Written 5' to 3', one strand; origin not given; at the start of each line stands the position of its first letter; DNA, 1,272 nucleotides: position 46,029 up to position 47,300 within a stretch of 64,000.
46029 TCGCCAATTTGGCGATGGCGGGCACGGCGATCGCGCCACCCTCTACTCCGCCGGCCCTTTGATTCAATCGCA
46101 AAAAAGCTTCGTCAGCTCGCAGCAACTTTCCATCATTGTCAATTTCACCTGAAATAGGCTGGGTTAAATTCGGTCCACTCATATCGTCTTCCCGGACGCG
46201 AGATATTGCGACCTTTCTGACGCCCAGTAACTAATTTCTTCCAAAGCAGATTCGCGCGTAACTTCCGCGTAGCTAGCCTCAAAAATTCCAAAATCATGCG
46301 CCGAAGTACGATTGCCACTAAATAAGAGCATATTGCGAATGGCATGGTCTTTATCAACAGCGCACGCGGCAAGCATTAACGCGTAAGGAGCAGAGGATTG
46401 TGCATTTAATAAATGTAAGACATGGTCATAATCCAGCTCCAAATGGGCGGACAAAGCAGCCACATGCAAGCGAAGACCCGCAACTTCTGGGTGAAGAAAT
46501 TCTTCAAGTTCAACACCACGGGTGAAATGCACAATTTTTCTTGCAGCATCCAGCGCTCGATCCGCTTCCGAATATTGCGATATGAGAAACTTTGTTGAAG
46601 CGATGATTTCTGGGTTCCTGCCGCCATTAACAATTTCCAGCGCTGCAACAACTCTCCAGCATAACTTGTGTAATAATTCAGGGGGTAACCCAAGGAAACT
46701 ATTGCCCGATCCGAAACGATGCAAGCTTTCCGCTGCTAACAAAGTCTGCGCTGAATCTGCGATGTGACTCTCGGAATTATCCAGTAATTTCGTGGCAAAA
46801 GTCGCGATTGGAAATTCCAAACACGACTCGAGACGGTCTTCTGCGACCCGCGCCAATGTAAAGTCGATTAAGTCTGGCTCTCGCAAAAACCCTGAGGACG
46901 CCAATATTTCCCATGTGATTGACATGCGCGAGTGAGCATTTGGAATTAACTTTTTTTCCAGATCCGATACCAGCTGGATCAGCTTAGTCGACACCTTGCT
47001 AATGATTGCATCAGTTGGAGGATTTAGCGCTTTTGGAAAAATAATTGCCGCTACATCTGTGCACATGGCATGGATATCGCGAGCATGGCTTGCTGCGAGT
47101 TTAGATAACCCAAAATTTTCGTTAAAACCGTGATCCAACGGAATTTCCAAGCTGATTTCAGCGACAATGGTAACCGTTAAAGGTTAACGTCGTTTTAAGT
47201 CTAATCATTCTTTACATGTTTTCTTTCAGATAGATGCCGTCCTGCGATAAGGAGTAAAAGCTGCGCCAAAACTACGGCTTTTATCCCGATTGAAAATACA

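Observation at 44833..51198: Compact five-gene cluster of signalling-like proteins whose recognisable phospho-acceptor and catalytic motifs all appear substituted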

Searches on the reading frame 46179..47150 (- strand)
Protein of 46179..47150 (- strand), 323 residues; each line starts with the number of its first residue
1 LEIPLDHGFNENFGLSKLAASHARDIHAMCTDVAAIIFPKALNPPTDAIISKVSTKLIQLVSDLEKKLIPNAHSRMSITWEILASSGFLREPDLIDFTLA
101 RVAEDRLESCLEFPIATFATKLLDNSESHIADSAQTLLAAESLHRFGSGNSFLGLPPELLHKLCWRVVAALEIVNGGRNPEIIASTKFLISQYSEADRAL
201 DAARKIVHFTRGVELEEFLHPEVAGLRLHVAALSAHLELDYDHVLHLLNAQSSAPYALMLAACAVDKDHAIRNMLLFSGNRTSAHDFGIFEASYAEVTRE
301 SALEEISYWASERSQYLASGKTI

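Call 3: search_protein_families(library=pfam, proteins=[window:46179-47150:-], max_evalue=1)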
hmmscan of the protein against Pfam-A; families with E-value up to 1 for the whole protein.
window:46179-47150:- (323 aa): 1 family
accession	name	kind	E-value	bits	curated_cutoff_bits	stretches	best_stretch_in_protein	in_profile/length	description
PF07855.17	ATG101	-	0.13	12.5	26.5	1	93-130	37-74/158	Autophagy-related protein 101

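Call 4: search_protein_families(library=ncbifam, proteins=[window:46179-47150:-], max_evalue=1)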
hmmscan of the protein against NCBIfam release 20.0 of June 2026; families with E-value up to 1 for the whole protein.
window:46179-47150:- (323 aa): 0 families

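Call 21: find_homologous_proteins(query=window:46179-47147:-, max_evalue=0.001)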
Query window:46179-47147:- (322 aa): 181 proteins with E <= 0.001 among 5917 candidates; the best 120 are listed.
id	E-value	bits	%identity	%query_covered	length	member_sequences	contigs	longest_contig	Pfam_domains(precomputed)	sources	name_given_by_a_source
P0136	3.4e-189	646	92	100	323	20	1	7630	-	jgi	jgi:hypothetical protein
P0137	7.0e-150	517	74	98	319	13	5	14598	-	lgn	-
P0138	7.8e-125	434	62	99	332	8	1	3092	-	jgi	-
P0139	4.3e-117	409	58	99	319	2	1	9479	-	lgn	-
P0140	3.1e-113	396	57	100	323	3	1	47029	-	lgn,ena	-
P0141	1.8e-110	387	58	99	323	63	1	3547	-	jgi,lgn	jgi:hypothetical protein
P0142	5.7e-107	376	54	100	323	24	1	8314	-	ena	-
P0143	2.7e-104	367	56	99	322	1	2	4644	-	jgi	jgi:hypothetical protein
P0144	1.5e-103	364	56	97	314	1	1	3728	-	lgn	-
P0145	3.3e-103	363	54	99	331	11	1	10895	-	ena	-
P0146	3.9e-103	363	56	99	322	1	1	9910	-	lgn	-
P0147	7.7e-103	362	54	99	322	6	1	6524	-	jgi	jgi:hypothetical protein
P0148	5.1e-102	359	53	99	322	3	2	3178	-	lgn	-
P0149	5.3e-102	359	55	99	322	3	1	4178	-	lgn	-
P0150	1.8e-101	358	55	99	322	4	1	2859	-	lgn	-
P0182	3.5e-93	330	52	99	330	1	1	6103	PF10098.15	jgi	jgi:hypothetical protein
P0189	2.0e-91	325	52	99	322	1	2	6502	PF10098.15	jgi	jgi:hypothetical protein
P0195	1.5e-90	322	50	98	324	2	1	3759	PF10098.15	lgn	-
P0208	3.4e-87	311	49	98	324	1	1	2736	PF10098.15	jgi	jgi:hypothetical protein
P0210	2.0e-86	308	47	98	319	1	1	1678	PF10098.15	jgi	jgi:hypothetical protein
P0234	3.2e-79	285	47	95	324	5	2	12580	PF10098.15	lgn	-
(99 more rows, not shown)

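Call 24: search_protein_families(library=pfam, alignment_id=A4, max_evalue=0.1)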
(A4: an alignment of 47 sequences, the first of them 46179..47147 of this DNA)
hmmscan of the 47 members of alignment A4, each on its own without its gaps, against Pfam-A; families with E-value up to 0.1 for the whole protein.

A. member 1, window:46179-47147:- (322 aa): 0 families

B. families by the number of members that match (of 47 scanned): 8 families
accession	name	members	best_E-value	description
PF10098.14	DUF2336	17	3.1e-08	Uncharacterised protein conserved in bacteria (DUF2336)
PF19730.4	DUF6221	1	0.007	Family of unknown function (DUF6221)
PF02954.25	HTH_8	1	0.0075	Bacterial regulatory protein, Fis family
PF17594.7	GP57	1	0.036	Phage Tail fiber assembly helper gene product 57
PF07855.17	ATG101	1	0.073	Autophagy-related protein 101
PF21187.2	CYAA_C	1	0.079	Yeast adenylate cyclase, C-terminal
PF09102.15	Exotox-A_target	1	0.079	Exotoxin A, targeting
PF19446.4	DUF5984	1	0.094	Family of unknown function (DUF5984)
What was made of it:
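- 46179..47150 (-): Divergent DUF2336-family all-helical protein (323 aa), translationally coupled to the kinase gene by an ATGA overlap. 17 of 47 orthologues hit PF10098, best 3e-8 (call 24).
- On DUF2336 (PF10098): 17 of 47 orthologues match, best 3e-8 (call 24).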

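Call 36: predict_structure(alignment_id=A4)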
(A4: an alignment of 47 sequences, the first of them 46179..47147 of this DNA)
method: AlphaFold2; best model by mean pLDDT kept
length: 322 residues; sequences in the alignment: 47
mean_pLDDT: 85.2   pTM: 0.86
mean pLDDT of the five models: 85.2, 84.5, 83.2, 79.4, 79.3
residues with pLDDT >= 90: 145; 70-90: 137; 50-70: 31; < 50: 9
segments of 3 or more residues with pLDDT < 50: 1-7
pLDDT, mean of each block of 10 residues (from residue 1): 45 82 88 75 86 90 84 75 87 92 90 74 90 88 70 89 94 91 93 83 88 80 92 94 94 94 94 83 85 91 92 80 44
secondary structure, 60 per line:
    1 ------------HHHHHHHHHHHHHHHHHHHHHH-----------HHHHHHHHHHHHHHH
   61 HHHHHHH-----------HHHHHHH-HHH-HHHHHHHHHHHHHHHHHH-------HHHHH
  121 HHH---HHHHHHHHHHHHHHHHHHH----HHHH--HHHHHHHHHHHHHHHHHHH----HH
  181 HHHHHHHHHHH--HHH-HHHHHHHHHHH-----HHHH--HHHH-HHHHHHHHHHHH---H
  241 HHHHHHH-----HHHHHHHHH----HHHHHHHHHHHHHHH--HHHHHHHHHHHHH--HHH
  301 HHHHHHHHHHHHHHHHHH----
elements in order: H13-34 H46-67 H79-85 H91-108 H116-123 H127-145 H150-153 H156-174 H179-191 H198-208 H214-217 H220-223 H225-236 H240-247 H253-261 H266-280 H283-295 H298-318
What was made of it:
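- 46179..47150 (-): AF2 pLDDT 85, pTM 0.86 (call 36).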

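Call 40: fold_search(model_id=the predicted structure, library=pdb)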
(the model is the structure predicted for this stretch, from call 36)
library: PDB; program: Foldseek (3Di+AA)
matches with E <= 10: 403; with E <= 0.001: 0
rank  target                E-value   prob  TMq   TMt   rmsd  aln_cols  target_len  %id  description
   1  7a0g_EEE              2.4e-01  0.16  0.16  0.16  37.4       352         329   12  Structure of the SmhB pore of the tripartite alpha-pore forming toxin, Smh, from Serratia marcescens. (released 2021-03-31)
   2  7a0g_AAA              2.9e-01  0.14  0.16  0.16  37.2       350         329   12  Structure of the SmhB pore of the tripartite alpha-pore forming toxin, Smh, from Serratia marcescens. (released 2021-03-31)
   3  9hko_A                3.3e-01  0.07  0.11  0.08  24.3       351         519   13  Downregulated closed state of BetP in complex with betaine (released 2025-12-17)
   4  9s35_A                3.7e-01  0.12  0.14  0.15  23.1       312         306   15  Cryo-EM structure of Candida albicans Vrg4 bound to an inhibitory nanobody. (released 2025-09-03)
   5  9hkm_C                4.4e-01  0.05  0.11  0.08  22.7       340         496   11  Transient activated state of BetP-M150E (released 2025-12-17)
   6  6h2f_A                4.8e-01  0.09  0.14  0.14  37.4       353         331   13  Structure of the pre-pore AhlB of the tripartite alpha-pore forming toxin, AHL, from Aeromonas hydrophila. (released 2019-07-10)
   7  9i1x_A                5.0e-01  0.15  0.15  0.18  16.6       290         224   10  Crystal structure of the E. coli TetR family regulator CecR (released 2025-11-26)
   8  2x0c                  5.0e-01  0.06  0.10  0.11  24.9       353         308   13  Crystal Structure of the R7R8 domains of Talin (released 2010-07-07)
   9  8f7n                  5.2e-01  0.08  0.13  0.11  38.7       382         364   12  Crystal structure of chemoreceptor McpZ ligand sensing domain (released 2023-07-05)
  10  9lmp_R                5.2e-01  0.08  0.13  0.11  24.1       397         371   12  Cryo-EM structure of antagonist-bounded inactive human GPR4 (released 2025-07-02)
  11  5xat_C                6.1e-01  0.06  0.13  0.11  24.6       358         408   11  Structural insights into the elevator-like mechanism of the sodium/citrate symporter CitS (released 2017-06-14)
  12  9i60_C                7.3e-01  0.10  0.16  0.12  19.7       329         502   12  Transient activated state of BetP (released 2026-02-18)
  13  9ilt_F                7.3e-01  0.07  0.13  0.11  20.7       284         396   10  Crystal structure of alternative complex III from Chloroflexus aurantiacus (released 2025-03-19)
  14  9g2l_B                8.2e-01  0.11  0.16  0.11  25.2       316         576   16  Cryo-EM structure of IrtAB in inward-facing state in LMNG (released 2024-12-18)
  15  1t33_A                8.9e-01  0.11  0.15  0.18  16.1       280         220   12  Structural Genomics, The crystal structure of a putative transcriptional repressor (TetR/AcrR family) from Salmonella  (released 2004-08-03)
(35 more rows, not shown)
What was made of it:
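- Tried and rejected: Fold search on the DUF2336 model: nothing better than E 0.24 (call 40).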

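Call 99: search_protein_families(library=padloc, proteins=[window:46179-47150:-], max_evalue=0.01)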
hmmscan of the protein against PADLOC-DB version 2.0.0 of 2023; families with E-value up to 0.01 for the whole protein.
window:46179-47150:- (323 aa): 0 families
